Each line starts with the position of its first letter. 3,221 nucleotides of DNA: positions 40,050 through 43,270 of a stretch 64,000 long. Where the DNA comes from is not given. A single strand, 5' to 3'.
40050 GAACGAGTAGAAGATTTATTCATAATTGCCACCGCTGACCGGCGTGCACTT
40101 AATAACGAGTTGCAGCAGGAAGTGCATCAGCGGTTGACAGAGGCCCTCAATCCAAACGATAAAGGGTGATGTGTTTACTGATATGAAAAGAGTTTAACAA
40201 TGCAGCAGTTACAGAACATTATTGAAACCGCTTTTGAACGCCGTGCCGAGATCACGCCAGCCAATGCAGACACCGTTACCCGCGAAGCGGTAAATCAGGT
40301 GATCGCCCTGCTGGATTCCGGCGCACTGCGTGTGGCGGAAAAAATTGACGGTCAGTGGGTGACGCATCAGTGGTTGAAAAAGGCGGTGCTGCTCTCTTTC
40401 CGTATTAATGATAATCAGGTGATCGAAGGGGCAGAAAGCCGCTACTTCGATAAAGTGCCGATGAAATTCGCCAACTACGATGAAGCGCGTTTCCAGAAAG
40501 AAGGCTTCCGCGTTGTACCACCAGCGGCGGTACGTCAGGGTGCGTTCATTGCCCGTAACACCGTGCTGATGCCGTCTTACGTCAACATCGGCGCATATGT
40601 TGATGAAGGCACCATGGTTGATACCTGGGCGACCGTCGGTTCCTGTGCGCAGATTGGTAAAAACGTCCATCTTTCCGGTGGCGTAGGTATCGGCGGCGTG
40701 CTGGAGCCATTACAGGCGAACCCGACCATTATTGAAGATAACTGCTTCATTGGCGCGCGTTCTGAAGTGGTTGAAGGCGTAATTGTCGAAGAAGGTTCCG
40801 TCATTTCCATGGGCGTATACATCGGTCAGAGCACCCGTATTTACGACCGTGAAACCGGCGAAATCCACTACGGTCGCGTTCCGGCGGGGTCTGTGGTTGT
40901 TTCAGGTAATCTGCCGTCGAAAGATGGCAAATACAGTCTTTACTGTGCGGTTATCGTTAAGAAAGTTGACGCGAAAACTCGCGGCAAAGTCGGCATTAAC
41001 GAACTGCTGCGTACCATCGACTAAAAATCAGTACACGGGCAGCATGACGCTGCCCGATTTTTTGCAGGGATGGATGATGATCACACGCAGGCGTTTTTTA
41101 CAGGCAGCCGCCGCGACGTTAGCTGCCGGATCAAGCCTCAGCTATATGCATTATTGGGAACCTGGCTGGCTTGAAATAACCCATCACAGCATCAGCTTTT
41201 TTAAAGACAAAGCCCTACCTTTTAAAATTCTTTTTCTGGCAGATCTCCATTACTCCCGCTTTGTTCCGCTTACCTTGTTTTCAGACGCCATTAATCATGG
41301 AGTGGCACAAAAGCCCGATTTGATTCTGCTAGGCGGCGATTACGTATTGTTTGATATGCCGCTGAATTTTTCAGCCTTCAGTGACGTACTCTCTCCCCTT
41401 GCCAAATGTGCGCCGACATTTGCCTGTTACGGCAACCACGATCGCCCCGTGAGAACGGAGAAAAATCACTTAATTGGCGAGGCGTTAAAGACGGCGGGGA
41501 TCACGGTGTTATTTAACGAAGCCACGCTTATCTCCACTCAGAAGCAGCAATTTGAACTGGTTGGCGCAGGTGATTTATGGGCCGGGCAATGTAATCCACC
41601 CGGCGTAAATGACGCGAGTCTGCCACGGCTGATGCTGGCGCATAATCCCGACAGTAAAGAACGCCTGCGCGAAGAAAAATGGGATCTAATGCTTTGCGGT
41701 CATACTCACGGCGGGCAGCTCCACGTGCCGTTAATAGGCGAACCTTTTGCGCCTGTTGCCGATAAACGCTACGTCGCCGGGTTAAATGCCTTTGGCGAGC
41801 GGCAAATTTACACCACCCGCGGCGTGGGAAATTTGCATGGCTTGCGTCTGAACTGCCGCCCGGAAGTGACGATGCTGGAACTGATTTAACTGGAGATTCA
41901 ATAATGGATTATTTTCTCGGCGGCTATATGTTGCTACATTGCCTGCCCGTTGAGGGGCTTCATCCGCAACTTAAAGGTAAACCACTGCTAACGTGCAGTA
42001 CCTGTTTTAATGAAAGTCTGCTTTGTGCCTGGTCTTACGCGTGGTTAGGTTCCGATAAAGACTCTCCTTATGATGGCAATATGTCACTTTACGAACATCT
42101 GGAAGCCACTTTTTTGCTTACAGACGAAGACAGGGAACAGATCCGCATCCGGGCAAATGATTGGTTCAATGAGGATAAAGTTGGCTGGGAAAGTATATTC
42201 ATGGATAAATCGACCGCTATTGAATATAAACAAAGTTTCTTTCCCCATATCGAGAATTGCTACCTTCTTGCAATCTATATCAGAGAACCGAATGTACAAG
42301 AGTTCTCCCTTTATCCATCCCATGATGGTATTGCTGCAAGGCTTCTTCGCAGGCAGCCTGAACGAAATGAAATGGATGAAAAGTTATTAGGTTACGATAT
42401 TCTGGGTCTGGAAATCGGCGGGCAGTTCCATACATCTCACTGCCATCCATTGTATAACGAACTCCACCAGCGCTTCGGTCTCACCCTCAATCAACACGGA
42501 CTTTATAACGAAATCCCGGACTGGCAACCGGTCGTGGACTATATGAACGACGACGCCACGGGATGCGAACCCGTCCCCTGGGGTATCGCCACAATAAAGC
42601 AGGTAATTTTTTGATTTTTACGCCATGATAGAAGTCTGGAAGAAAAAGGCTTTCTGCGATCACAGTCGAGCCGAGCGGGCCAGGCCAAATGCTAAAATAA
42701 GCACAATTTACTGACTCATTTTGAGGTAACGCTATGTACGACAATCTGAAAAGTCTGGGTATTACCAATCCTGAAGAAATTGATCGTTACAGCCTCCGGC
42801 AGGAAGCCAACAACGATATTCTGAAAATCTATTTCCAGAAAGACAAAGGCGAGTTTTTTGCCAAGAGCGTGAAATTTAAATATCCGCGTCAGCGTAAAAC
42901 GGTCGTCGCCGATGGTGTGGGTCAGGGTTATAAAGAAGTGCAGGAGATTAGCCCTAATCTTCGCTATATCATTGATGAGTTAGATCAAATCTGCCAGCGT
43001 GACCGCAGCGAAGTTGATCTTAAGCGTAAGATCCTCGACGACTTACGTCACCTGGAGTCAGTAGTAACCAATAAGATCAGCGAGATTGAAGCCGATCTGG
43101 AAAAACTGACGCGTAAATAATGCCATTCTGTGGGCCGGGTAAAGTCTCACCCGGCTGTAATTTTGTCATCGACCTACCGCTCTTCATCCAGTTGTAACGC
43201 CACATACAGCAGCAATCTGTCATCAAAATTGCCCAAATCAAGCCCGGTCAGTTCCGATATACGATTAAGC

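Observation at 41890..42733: Unrecognised 236-aa gene between yaeI and yaeH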

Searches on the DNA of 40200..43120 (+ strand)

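Call 3: search_dna_similar(query=window:41890-42733:+, collection=ecoli_genomes, mode=near, max_rows=30, rows=spread)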
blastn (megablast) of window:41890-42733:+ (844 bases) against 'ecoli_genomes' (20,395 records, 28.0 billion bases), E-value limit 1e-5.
Records with a match: 5349; places in all: 5349; records where one place covers at least 80% of the query: 0.
Genomes with a match: 5349 of 5426; with a place that covers at least 80% of the query: 0. Places per genome that has any: lowest 1, median 1, highest 1. On chromosomes: 5346 places; on plasmids: 3.
Best place of each record, by identity: >=99% 131; 95-99% 4563; 90-95% 655.
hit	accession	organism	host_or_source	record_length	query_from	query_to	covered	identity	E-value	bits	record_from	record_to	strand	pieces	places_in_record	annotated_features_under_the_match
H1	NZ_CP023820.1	Escherichia coli strain 7/2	Homo sapiens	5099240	675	844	20%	95.9%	2e-70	276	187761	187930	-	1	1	none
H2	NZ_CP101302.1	Escherichia coli strain 2000-3039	Homo sapiens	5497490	675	844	20%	95.9%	2e-70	276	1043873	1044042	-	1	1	none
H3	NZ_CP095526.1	Escherichia coli strain GN05505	Homo sapiens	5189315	675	844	20%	95.9%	2e-70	276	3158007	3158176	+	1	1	none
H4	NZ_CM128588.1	Escherichia coli strain 300033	Homo sapiens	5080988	675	844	20%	95.9%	2e-70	276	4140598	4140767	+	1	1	none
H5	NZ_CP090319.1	Escherichia coli strain EECO1006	Homo sapiens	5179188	675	844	20%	95.9%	2e-70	276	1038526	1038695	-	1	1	none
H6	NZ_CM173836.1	Escherichia coli strain 1424KP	Homo sapiens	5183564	675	844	20%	95.9%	2e-70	276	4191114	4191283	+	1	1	none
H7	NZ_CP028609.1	Escherichia coli strain 142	cattle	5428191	675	844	20%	95.3%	7e-69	270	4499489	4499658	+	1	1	none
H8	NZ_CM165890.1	Escherichia coli strain N47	Homo sapiens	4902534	675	844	20%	95.3%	7e-69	270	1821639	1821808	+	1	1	none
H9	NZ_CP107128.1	Escherichia coli strain S7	human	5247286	675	844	20%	94.7%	3e-67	265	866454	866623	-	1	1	none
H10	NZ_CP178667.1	Escherichia coli strain VTB96937v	Chicken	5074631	675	844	20%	94.7%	3e-67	265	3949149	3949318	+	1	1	none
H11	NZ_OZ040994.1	Escherichia coli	-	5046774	675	844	20%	94.7%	3e-67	265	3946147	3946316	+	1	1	none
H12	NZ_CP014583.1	Escherichia coli strain CFSAN004176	Homo sapiens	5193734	679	844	20%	96.4%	6e-70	274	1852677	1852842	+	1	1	none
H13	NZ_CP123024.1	Escherichia coli strain 20-16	Homo sapiens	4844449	679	844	20%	96.4%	6e-70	274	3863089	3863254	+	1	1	none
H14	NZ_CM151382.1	Escherichia coli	Homo sapiens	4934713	679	844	20%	96.4%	6e-70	274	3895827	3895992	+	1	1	none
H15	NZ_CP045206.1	Escherichia coli strain DE17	Duck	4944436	675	841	20%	95.2%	3e-67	265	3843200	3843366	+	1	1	none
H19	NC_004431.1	Escherichia coli CFT073 strain CFT073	-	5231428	695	844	18%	98.7%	9e-68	267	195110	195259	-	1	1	none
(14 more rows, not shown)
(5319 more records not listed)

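Call 6: get_annotated_region(hit=H1, flank=2500)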
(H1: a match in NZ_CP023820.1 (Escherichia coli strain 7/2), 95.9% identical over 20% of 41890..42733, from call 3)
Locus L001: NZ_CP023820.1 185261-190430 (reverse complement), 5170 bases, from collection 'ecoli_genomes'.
description: Escherichia coli strain 7/2 chromosome, complete genome
organism: Escherichia coli strain 7/2 (NCBI taxid 562)
replicon: chromosome; assembly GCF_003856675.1
host: Homo sapiens; source: feces; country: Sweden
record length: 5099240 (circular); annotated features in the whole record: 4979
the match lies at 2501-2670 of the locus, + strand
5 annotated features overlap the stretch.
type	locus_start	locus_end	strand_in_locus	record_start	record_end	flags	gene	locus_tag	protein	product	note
CDS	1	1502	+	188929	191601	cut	glnD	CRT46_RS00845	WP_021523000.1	bifunctional uridylyltransferase/uridylyl-removing protein GlnD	-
CDS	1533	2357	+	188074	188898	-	dapD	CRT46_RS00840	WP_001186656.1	2,3,4,5-tetrahydropyridine-2,6-dicarboxylate N-succinyltransferase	-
CDS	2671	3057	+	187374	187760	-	yaeH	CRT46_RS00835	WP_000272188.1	DUF3461 family protein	-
CDS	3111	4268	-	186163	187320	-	cdaR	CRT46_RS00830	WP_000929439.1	DNA-binding transcriptional regulator CdaR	-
CDS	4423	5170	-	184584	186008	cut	degP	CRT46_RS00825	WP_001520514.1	serine endoprotease DegP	-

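Call 7: search_dna_similar(query=window:40200-43120:+, collection=ecoli_genomes, mode=near, max_rows=25, rows=best)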
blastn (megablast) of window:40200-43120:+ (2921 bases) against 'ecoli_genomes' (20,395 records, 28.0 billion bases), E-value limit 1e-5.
Records with a match: 5424; places in all: 5429; records where one place covers at least 80% of the query: 0.
Genomes with a match: 5424 of 5426; with a place that covers at least 80% of the query: 0. Places per genome that has any: lowest 1, median 1, highest 2. On chromosomes: 5426 places; on plasmids: 3.
Best place of each record, by identity: >=99% 1; 95-99% 3317; 90-95% 2106.
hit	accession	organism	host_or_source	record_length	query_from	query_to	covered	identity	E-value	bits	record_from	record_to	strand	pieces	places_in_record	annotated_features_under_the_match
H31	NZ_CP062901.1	Escherichia coli O152:H23 strain Res13-Lact-ER01-35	Sus scrofa domesticus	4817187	1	2921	76%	93.1%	0e+0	3253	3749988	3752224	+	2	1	dapD: 2,3,4,5-tetrahydropyridine-2,6-dicarboxylate N-succinyltransferase | yaeI: phosphodiesterase YaeI | yaeH: DUF3461 family protein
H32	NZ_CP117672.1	Escherichia coli strain KW21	water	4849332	1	2921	76%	93.1%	0e+0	3253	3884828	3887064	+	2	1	dapD: 2,3,4,5-tetrahydropyridine-2,6-dicarboxylate N-succinyltransferase | yaeI: phosphodiesterase YaeI | yaeH: DUF3461 family protein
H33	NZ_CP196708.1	Escherichia coli strain EC77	Bovine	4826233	1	2921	76%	93.1%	0e+0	3253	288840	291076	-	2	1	dapD: 2,3,4,5-tetrahydropyridine-2,6-dicarboxylate N-succinyltransferase | yaeI: phosphodiesterase YaeI | yaeH: DUF3461 family protein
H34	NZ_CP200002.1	Escherichia coli strain CREC-2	Homo sapiens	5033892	1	2921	76%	93.1%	0e+0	3253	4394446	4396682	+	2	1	dapD: 2,3,4,5-tetrahydropyridine-2,6-dicarboxylate N-succinyltransferase | yaeI: phosphodiesterase YaeI | yaeH: DUF3461 family protein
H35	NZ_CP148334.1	Escherichia coli strain Z1323HEC0423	Homo sapiens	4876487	1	2921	76%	92.3%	0e+0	3150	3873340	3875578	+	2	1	dapD: 2,3,4,5-tetrahydropyridine-2,6-dicarboxylate N-succinyltransferase | yaeI: phosphodiesterase YaeI | yaeH: DUF3461 family protein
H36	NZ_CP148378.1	Escherichia coli strain Z1323HEC0067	Homo sapiens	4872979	1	2921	76%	92.3%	0e+0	3150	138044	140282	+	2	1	dapD: 2,3,4,5-tetrahydropyridine-2,6-dicarboxylate N-succinyltransferase | yaeI: phosphodiesterase YaeI | yaeH: DUF3461 family protein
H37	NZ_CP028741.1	Escherichia coli strain A34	Genetta maculata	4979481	1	2921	76%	91.5%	0e+0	3062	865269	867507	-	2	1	dapD: 2,3,4,5-tetrahydropyridine-2,6-dicarboxylate N-succinyltransferase | yaeI: phosphodiesterase YaeI | yaeH: DUF3461 family protein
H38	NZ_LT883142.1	Escherichia coli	-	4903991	1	2921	76%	91.5%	0e+0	3062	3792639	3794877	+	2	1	dapD: 2,3,4,5-tetrahydropyridine-2,6-dicarboxylate N-succinyltransferase | yaeI: phosphodiesterase YaeI | yaeH: DUF3461 family protein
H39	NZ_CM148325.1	Escherichia coli strain 24A16CRGN010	Homo sapiens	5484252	1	2921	76%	91.5%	0e+0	3061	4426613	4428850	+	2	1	dapD: 2,3,4,5-tetrahydropyridine-2,6-dicarboxylate N-succinyltransferase | yaeI: phosphodiesterase YaeI | yaeH: DUF3461 family protein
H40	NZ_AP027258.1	Escherichia coli strain JNE151685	Homo sapiens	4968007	1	2921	76%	91.5%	0e+0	3056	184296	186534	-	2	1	dapD: 2,3,4,5-tetrahydropyridine-2,6-dicarboxylate N-succinyltransferase | yaeI: phosphodiesterase YaeI | yaeH: DUF3461 family protein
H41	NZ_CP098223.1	Escherichia coli strain Z0117EC0005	Canis lupus familiaris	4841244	1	2921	76%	91.4%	0e+0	3050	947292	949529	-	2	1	dapD: 2,3,4,5-tetrahydropyridine-2,6-dicarboxylate N-succinyltransferase | yaeI: phosphodiesterase YaeI | yaeH: DUF3461 family protein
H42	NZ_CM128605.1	Escherichia coli strain E200086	Homo sapiens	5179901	1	2921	76%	91.4%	0e+0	3050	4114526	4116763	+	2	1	dapD: 2,3,4,5-tetrahydropyridine-2,6-dicarboxylate N-succinyltransferase | yaeI: phosphodiesterase YaeI | yaeH: DUF3461 family protein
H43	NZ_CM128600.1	Escherichia coli strain E400634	Homo sapiens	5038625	1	2921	76%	91.4%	0e+0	3050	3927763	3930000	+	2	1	dapD: 2,3,4,5-tetrahydropyridine-2,6-dicarboxylate N-succinyltransferase | yaeI: phosphodiesterase YaeI | yaeH: DUF3461 family protein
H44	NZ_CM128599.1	Escherichia coli strain E500002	Homo sapiens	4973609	1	2921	76%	91.4%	0e+0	3050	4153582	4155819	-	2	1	dapD: 2,3,4,5-tetrahydropyridine-2,6-dicarboxylate N-succinyltransferase | yaeI: phosphodiesterase YaeI | yaeH: DUF3461 family protein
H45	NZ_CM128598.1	Escherichia coli strain E600003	Homo sapiens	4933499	1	2921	76%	91.4%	0e+0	3050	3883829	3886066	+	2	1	dapD: 2,3,4,5-tetrahydropyridine-2,6-dicarboxylate N-succinyltransferase | yaeI: phosphodiesterase YaeI | yaeH: DUF3461 family protein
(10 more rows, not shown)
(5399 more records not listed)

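Call 32: get_annotated_region(hit=H31, flank=500)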
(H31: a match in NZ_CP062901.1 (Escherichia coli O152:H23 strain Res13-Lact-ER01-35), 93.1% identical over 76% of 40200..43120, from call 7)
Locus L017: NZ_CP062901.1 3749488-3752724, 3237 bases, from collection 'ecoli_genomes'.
description: Escherichia coli O152:H23 strain Res13-Lact-ER01-35 chromosome, complete genome
organism: Escherichia coli O152:H23 strain Res13-Lact-ER01-35 (NCBI taxid 2778654)
replicon: chromosome; assembly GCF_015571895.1
host: Sus scrofa domesticus; source: feces; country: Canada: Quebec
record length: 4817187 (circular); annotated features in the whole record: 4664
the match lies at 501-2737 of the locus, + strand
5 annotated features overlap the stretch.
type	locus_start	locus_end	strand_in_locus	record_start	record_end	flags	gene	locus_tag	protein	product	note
CDS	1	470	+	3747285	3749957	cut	glnD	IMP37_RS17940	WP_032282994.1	bifunctional uridylyltransferase/uridylyl-removing protein GlnD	-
CDS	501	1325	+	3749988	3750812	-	dapD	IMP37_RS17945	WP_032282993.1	2,3,4,5-tetrahydropyridine-2,6-dicarboxylate N-succinyltransferase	-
CDS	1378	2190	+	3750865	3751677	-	yaeI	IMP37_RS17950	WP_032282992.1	phosphodiesterase YaeI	-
CDS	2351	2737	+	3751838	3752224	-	yaeH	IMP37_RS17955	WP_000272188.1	DUF3461 family protein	-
CDS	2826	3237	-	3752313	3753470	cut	cdaR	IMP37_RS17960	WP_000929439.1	DNA-binding transcriptional regulator CdaR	-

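Call 33: get_annotated_region(hit=H19, flank=1500)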
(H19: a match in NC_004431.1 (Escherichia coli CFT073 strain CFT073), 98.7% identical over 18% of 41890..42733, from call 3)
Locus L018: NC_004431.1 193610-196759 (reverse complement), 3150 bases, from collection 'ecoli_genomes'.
description: Escherichia coli CFT073, complete sequence
organism: Escherichia coli CFT073 strain CFT073 (NCBI taxid 199310)
replicon: chromosome; assembly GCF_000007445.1
host: -; source: -; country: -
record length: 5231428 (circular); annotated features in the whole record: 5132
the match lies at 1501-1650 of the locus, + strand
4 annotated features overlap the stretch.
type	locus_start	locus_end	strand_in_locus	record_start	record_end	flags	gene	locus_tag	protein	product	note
CDS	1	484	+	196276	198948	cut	glnD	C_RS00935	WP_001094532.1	bifunctional uridylyltransferase/uridylyl-removing protein GlnD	-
CDS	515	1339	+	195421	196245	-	dapD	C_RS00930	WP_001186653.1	2,3,4,5-tetrahydropyridine-2,6-dicarboxylate N-succinyltransferase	-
CDS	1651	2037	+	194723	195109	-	yaeH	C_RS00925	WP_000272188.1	DUF3461 family protein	-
CDS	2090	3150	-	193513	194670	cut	cdaR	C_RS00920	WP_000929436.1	DNA-binding transcriptional regulator CdaR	-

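Call 71: search_dna_similar(query=window:41077-41889:+, collection=ecoli_genomes, mode=near, max_rows=6)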
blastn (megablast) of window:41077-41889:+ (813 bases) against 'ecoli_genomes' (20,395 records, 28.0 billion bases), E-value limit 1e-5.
Records with a match: 341; places in all: 341; records where one place covers at least 80% of the query: 336.
Genomes with a match: 341 of 5426; with a place that covers at least 80% of the query: 336. Places per genome that has any: lowest 1, median 1, highest 1. On chromosomes: 341 places; on plasmids: 0.
Best place of each record, by identity: 80-90% 341.
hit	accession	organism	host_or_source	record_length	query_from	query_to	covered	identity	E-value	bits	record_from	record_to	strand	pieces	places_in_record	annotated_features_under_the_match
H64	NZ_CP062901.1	Escherichia coli O152:H23 strain Res13-Lact-ER01-35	Sus scrofa domesticus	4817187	1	807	99%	87.7%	0e+0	942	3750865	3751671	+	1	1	yaeI: phosphodiesterase YaeI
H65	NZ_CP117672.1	Escherichia coli strain KW21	water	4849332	1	807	99%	87.7%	0e+0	942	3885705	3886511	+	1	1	yaeI: phosphodiesterase YaeI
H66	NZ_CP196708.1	Escherichia coli strain EC77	Bovine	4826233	1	807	99%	87.7%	0e+0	942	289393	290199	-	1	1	yaeI: phosphodiesterase YaeI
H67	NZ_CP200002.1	Escherichia coli strain CREC-2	Homo sapiens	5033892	1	807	99%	87.7%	0e+0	942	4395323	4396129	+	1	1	yaeI: phosphodiesterase YaeI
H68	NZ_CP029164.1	Escherichia coli strain 104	chicken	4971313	1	807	99%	85.9%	0e+0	859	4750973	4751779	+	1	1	yaeI: phosphodiesterase YaeI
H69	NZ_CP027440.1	Escherichia coli strain 2012C-4502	Homo sapiens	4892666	1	807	99%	85.9%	0e+0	859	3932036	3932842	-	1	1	yaeI: phosphodiesterase YaeI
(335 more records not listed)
